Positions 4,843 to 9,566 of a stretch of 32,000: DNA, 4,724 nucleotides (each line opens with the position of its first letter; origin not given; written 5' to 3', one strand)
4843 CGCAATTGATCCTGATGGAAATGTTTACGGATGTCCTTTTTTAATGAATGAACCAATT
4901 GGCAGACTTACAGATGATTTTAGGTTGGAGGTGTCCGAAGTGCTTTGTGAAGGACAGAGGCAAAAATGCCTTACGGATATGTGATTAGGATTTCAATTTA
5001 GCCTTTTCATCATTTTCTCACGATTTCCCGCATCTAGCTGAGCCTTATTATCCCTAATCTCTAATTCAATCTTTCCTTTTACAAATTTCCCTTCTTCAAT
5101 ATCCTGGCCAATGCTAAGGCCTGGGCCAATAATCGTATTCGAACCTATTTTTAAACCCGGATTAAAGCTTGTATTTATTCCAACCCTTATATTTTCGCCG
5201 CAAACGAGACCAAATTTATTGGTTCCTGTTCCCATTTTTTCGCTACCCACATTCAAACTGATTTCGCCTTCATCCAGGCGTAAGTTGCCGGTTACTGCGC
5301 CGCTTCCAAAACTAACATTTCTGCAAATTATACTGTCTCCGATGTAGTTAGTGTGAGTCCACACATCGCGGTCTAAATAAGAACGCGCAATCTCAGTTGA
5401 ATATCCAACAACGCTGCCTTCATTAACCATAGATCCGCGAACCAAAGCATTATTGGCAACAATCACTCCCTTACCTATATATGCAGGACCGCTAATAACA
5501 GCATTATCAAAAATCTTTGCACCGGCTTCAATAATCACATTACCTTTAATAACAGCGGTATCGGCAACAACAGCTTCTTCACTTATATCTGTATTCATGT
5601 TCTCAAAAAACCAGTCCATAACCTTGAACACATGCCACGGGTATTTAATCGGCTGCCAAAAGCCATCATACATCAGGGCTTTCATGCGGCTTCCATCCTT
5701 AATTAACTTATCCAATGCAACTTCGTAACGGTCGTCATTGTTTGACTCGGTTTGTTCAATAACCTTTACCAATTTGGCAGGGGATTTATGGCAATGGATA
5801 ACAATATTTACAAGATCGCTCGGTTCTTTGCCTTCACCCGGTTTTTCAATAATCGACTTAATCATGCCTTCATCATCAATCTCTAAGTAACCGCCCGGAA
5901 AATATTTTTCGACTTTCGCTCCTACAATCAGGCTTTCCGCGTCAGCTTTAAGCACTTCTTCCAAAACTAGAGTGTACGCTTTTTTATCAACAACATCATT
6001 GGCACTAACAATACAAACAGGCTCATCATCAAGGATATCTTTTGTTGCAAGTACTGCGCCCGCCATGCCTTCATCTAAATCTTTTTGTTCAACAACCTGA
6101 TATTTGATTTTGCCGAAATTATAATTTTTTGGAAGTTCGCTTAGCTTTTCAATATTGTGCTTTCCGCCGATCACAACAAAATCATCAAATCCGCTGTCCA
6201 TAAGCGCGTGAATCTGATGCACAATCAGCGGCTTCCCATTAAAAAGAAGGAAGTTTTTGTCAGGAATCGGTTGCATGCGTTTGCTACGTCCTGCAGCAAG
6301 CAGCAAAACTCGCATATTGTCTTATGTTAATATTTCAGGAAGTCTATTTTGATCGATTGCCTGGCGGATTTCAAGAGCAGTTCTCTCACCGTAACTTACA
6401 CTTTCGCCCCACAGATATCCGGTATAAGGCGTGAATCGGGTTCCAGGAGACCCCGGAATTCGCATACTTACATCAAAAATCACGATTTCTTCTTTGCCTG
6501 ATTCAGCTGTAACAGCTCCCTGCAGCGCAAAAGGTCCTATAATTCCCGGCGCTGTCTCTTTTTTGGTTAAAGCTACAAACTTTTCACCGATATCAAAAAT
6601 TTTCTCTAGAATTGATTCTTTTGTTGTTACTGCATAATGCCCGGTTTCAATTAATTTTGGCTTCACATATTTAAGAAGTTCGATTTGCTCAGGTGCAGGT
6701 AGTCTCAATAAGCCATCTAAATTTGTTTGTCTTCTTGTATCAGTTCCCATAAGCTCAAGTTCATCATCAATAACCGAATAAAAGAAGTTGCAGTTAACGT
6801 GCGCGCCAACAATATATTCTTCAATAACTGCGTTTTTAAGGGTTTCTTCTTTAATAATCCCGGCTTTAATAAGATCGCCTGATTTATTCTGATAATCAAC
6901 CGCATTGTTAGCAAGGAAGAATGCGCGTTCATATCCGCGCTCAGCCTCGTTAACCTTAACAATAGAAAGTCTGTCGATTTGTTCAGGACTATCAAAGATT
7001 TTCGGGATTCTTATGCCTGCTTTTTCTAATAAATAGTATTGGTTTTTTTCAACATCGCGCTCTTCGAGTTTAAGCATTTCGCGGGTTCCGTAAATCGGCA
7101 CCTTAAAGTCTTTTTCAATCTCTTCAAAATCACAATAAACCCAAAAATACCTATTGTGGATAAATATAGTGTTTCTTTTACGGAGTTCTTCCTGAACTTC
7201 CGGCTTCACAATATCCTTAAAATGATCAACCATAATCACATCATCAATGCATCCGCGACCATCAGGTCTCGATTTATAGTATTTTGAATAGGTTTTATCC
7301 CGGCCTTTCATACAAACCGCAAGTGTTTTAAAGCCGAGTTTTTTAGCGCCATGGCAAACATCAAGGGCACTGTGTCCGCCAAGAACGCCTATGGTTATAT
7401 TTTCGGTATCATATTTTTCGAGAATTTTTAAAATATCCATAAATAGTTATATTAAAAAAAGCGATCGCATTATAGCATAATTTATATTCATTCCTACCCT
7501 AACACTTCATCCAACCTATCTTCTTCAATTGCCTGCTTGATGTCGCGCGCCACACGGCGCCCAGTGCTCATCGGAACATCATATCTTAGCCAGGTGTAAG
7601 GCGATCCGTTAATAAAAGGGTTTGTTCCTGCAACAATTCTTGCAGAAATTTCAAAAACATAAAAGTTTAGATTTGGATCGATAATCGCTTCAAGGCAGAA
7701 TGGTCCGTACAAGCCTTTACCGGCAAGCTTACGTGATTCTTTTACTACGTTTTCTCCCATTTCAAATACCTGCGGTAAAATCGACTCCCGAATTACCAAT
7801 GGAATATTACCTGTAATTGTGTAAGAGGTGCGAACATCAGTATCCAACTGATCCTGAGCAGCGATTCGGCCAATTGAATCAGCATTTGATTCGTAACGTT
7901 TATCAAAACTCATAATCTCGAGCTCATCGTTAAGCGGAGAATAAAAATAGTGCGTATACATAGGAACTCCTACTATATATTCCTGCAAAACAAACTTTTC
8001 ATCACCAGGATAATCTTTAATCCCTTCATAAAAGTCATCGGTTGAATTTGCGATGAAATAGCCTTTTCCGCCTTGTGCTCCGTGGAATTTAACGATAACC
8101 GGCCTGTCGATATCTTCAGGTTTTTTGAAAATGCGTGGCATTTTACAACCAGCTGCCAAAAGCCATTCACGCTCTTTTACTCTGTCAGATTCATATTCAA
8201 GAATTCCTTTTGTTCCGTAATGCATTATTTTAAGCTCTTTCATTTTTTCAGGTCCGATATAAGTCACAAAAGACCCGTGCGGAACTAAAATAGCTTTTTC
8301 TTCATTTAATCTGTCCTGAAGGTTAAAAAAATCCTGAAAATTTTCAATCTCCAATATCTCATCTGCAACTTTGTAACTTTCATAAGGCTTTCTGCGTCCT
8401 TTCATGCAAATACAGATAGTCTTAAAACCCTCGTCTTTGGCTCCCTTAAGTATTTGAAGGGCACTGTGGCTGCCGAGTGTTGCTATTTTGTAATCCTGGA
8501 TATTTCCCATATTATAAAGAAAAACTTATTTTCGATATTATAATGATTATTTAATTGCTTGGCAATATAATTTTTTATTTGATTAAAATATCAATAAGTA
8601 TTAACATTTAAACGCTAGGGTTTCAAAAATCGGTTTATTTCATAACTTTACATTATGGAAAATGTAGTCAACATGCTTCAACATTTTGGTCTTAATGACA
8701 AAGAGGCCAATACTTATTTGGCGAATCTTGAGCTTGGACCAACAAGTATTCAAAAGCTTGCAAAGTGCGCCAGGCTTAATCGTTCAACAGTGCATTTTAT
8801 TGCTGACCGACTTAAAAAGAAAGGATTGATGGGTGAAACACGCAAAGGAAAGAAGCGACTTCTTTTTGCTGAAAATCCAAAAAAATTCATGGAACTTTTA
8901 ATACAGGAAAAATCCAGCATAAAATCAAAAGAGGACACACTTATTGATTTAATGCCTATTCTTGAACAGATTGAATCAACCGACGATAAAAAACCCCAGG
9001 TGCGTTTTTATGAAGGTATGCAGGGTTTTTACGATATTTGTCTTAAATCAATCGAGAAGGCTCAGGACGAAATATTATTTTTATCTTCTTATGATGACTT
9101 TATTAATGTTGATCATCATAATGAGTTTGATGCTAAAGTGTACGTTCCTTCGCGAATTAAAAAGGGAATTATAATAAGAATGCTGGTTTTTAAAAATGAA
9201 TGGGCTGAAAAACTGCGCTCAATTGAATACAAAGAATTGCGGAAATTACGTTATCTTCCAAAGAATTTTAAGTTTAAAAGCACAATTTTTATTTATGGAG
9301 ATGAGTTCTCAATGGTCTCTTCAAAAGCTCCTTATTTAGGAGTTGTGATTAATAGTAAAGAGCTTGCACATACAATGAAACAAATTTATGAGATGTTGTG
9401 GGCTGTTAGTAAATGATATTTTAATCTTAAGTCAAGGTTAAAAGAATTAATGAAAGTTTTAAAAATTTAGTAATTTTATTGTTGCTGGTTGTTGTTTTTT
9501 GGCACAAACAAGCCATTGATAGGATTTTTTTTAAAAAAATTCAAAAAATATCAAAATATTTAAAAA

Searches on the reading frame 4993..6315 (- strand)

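Call 13: search_protein_families(library=pfam, proteins=[window:4993-6315:-], max_evalue=0.001)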
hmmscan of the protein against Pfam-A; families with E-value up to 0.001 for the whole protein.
window:4993-6315:- (440 aa): 6 families
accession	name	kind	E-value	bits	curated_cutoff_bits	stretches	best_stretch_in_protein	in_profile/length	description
PF00483.29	NTP_transferase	-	6.1e-21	75.6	21.2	1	4-221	3-227/245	Nucleotidyl transferase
PF12804.13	NTP_transf_3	-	2.1e-13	51.2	27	1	4-127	2-117/160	MobA-like NTP transferase domain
PF00132.30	Hexapep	-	2.4e-11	43.2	27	2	259-294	1-36/36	Bacterial transferase hexapeptide (six repeats)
PF25084.1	LbH_EIF2B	-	2.1e-07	31.3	54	1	258-341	2-86/105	EIF2B subunit epsilon LbH domain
PF01128.25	IspD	-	3.9e-05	23.9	27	1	2-64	2-65/221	2-C-methyl-D-erythritol 4-phosphate cytidylyltransferase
PF02348.25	CTP_transf_3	-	0.00017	21.9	22.6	1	9-53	8-49/217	Cytidylyltransferase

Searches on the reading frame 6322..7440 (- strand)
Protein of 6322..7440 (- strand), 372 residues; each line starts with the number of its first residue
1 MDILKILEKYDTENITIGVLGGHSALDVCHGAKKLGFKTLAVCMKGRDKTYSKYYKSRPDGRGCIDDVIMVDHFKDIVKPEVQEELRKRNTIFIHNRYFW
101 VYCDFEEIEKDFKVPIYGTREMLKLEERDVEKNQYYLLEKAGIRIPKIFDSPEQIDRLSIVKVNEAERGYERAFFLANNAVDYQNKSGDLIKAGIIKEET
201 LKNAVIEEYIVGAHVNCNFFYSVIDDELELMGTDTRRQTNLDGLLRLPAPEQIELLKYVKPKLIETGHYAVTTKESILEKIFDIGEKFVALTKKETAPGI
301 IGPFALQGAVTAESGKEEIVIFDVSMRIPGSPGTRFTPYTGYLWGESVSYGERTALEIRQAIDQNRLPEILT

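Call 13: search_protein_families(library=pfam, proteins=[window:6322-7440:-], max_evalue=0.001)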
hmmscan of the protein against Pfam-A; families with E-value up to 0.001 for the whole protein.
window:6322-7440:- (372 aa): 2 families
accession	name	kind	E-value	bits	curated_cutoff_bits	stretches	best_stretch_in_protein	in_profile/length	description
PF06973.17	DUF1297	-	4.1e-64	216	23.8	1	182-372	1-188/188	Domain of unknown function (DUF1297)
PF06849.18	DUF1246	-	5.2e-42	143.2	25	1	17-149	1-122/122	Protein of unknown function (DUF1246)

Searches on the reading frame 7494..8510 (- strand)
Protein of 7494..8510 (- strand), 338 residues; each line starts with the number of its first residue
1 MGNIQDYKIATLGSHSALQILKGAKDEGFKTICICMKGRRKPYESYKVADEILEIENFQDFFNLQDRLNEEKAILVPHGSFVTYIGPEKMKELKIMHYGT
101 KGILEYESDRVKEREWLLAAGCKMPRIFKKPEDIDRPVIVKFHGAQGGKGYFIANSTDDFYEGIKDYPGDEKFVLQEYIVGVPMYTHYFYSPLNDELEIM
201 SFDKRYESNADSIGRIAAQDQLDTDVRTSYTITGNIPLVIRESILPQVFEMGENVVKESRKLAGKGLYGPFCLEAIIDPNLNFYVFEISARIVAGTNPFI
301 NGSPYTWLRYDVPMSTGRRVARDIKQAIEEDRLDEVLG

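Call 13: search_protein_families(library=pfam, proteins=[window:7494-8510:-], max_evalue=0.001)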
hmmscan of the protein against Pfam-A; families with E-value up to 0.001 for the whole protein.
window:7494-8510:- (338 aa): 2 families
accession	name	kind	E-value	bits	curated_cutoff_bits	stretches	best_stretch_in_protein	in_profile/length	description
PF06973.17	DUF1297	-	2.3e-70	236.4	23.8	1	171-337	21-187/188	Domain of unknown function (DUF1297)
PF06849.18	DUF1246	-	4.8e-42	143.3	25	1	9-128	1-122/122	Protein of unknown function (DUF1246)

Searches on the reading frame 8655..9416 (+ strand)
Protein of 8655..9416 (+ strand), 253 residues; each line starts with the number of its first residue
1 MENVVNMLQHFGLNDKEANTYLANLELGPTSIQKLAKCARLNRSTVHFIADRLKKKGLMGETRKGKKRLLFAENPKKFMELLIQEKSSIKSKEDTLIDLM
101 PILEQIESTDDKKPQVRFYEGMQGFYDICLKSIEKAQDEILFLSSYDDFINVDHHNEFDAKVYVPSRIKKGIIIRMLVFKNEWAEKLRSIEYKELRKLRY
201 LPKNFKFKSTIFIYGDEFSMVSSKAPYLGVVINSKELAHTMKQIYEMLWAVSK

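Call 13: search_protein_families(library=pfam, proteins=[window:8655-9416:+], max_evalue=0.001)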
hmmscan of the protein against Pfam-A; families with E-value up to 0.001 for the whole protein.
window:8655-9416:+ (253 aa): 1 family
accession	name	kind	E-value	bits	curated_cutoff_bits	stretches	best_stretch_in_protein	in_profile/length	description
PF01978.25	TrmB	-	6e-08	32.9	25.6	1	8-68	1-60/68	Sugar-specific transcriptional regulator TrmB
